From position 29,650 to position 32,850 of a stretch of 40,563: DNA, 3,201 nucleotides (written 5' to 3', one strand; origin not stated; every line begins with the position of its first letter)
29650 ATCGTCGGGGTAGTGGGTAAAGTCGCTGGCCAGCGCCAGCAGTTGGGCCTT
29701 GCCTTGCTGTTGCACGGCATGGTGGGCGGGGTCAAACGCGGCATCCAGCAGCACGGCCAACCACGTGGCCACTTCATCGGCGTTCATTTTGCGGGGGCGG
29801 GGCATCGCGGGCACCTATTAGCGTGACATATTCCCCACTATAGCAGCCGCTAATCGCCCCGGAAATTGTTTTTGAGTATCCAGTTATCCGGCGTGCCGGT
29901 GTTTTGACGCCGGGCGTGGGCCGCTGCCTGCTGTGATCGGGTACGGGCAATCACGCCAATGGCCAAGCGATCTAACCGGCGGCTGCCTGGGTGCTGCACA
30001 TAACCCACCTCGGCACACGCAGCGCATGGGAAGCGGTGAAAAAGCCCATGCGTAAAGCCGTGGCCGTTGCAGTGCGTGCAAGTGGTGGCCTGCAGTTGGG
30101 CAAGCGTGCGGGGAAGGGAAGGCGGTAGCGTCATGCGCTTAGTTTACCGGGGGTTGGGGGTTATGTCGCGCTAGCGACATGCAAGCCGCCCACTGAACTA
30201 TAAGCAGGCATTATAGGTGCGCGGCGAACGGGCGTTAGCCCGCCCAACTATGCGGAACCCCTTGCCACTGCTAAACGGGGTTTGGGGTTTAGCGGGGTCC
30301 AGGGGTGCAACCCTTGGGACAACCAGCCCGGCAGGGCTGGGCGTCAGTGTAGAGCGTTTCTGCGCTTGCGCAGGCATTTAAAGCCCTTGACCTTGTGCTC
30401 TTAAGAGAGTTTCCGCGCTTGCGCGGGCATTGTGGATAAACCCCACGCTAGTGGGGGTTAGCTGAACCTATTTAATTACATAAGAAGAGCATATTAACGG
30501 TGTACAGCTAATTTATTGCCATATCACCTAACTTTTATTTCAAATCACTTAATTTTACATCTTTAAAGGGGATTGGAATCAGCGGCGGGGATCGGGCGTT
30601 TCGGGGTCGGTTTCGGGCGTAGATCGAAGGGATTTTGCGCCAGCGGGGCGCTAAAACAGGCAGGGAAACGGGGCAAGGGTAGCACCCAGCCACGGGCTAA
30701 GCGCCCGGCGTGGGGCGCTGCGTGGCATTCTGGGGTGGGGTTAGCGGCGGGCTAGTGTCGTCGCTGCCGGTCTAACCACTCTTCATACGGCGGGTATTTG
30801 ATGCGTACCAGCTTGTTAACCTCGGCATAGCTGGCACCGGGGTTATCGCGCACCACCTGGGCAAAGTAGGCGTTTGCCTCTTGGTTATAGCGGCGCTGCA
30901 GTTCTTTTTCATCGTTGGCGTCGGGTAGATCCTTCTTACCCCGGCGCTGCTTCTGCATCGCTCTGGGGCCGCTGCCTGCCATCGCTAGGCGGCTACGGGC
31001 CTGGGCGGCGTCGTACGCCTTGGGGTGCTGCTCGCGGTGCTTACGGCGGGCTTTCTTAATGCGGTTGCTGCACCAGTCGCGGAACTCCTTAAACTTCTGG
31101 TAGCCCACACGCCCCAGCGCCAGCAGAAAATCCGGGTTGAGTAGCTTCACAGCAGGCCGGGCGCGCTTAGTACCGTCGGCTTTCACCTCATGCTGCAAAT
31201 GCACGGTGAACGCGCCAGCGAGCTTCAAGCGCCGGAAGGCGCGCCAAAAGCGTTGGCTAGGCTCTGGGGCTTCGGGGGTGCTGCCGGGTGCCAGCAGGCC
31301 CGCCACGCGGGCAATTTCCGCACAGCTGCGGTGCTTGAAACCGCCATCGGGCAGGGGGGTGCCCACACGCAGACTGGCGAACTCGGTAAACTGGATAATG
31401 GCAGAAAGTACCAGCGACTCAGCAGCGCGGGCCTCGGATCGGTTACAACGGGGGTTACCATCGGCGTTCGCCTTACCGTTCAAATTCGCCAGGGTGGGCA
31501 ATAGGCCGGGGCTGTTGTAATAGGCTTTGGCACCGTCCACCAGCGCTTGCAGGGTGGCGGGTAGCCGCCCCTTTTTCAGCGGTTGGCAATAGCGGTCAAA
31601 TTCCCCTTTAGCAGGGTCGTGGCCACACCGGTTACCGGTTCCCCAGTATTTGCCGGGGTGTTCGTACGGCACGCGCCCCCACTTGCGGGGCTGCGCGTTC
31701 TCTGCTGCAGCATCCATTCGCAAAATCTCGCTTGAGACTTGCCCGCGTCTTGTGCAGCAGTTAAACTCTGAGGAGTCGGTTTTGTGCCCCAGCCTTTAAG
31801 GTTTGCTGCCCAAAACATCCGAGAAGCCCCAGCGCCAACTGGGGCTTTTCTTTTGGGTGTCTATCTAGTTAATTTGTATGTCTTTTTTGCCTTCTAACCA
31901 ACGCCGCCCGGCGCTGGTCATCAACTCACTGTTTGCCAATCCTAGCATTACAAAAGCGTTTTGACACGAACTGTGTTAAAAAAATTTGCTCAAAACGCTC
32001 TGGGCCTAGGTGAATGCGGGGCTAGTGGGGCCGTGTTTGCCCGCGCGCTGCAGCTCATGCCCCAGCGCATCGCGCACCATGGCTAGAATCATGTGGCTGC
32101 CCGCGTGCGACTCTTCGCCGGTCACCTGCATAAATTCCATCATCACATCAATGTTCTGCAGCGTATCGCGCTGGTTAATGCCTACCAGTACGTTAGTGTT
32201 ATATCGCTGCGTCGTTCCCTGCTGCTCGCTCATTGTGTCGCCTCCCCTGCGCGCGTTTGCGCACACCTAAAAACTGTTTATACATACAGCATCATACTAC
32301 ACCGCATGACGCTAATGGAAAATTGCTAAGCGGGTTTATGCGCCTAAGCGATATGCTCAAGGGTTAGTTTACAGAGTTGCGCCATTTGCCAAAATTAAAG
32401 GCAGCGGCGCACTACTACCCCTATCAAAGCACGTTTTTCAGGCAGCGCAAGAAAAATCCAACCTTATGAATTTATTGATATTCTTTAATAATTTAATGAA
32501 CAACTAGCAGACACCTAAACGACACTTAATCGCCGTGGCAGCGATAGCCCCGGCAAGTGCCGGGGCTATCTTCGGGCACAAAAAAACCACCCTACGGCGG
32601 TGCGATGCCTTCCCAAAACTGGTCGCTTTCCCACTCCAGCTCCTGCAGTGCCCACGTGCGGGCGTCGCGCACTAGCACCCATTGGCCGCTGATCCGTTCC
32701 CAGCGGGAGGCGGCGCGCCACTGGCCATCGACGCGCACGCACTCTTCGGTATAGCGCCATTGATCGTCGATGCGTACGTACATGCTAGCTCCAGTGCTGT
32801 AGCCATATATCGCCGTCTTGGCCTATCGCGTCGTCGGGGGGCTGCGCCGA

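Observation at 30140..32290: IncFII-style basic replicon embedded in a lambda-like phage that also carries an integrase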

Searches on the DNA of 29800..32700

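Call 90: search_rna_families(source=window, start=29800, end=32700, threshold=evalue, max_evalue=10, show_alignments=2)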
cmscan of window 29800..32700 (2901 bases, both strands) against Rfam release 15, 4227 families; matches with E-value up to 10: 6.
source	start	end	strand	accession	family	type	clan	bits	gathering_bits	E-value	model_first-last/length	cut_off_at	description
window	31785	31862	+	RF00519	suhB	Gene; sRNA;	CL00108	24.1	41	0.049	1-77/77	no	Makes More Granules Regulator RNA (mmgR)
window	31790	31855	+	RF02353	BjrC68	Gene; sRNA;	-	20.9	39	0.027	1-82/82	no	Bradyrhizobiaceae sRNA BjrC68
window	31803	31873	-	RF02621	BSnc120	Gene; sRNA;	-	20.9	114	0.21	1-88/88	no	Brucella sRNA 120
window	31822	31856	+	RF00489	ctRNA_p42d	Gene; antisense;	-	20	50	0.61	1-46/46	no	ctRNA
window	30435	30492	+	RF01696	Chlorobi-1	Gene; sRNA;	-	17.9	50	0.15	1-67/67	no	Chlorobi-1 RNA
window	32541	32572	-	RF02225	sX6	Gene; sRNA;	-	11.9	40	4.5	292-323/342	no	Proteobacterial sRNA sX6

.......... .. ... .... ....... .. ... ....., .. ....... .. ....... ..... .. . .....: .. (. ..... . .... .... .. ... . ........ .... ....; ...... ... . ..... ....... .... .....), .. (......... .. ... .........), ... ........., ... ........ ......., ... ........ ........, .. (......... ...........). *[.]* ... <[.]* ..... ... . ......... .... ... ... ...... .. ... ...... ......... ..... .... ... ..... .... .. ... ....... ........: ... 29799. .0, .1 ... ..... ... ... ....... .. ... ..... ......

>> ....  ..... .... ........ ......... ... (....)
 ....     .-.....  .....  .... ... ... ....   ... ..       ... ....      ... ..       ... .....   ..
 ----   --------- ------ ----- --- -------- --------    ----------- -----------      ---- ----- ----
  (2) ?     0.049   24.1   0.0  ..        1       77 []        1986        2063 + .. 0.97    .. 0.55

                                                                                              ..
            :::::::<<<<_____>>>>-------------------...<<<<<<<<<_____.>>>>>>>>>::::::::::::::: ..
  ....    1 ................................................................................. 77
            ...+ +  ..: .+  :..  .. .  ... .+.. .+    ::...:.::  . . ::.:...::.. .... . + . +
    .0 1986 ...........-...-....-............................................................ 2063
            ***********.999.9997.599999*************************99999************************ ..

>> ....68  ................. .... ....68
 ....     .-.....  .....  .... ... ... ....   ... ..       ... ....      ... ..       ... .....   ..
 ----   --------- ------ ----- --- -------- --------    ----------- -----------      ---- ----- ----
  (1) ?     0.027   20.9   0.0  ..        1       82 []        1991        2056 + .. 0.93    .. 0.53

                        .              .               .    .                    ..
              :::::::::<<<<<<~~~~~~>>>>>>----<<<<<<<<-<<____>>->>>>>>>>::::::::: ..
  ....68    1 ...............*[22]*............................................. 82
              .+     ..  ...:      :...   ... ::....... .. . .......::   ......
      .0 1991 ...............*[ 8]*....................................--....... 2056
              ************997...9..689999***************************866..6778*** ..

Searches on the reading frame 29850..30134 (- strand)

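Call 3: search_protein_families(library=pfam, proteins=[window:29850-30134:-], max_evalue=1)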
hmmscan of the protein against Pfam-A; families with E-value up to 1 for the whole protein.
window:29850-30134:- (94 aa): 2 families
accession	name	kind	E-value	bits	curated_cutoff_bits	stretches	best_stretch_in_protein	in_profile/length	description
PF00684.25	DnaJ_CXXCXGXG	-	0.052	14.2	32.7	1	16-42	15-49/65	DnaJ central domain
PF17302.8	DUF5351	-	0.49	11.2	27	0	18-26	19-27/29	Family of unknown function (DUF5351)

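Call 4: search_protein_families(library=phrogs, proteins=[window:29850-30134:-], max_evalue=0.1)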
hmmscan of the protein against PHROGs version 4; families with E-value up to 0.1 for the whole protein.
window:29850-30134:- (94 aa): 6 families
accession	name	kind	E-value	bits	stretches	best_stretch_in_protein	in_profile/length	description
phrog_5085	-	unknown function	2.5e-10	41.8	1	12-93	12-97/106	-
phrog_26078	-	unknown function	3.1e-05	25.3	1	15-65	22-72/120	-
phrog_37414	-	unknown function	0.011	16.4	1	15-50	82-113/204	-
phrog_9961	-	unknown function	0.02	16.6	1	15-47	6-39/99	-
phrog_8027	-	unknown function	0.023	15.9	1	16-51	5-44/153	-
phrog_26056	-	unknown function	0.056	14.7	1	18-48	3-34/69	-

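Call 6: search_protein_families(library=ncbifam, proteins=[window:29850-30134:-], max_evalue=1)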
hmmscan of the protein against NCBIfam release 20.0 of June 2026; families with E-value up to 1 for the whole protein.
window:29850-30134:- (94 aa): 2 families
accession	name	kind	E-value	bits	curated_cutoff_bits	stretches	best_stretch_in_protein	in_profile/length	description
NF058604.1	RtpA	equivalog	0.0038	17.3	65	1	17-46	10-35/50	anti-TRAP protein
TIGR02349.1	DnaJ_bact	equivalog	0.19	11.1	377.2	1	15-48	185-214/354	molecular chaperone DnaJ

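Call 99: search_protein_families(library=pfam, proteins=[window:29850-30134:-], max_evalue=0.001)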
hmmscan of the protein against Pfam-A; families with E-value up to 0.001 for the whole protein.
window:29850-30134:- (94 aa): 0 families
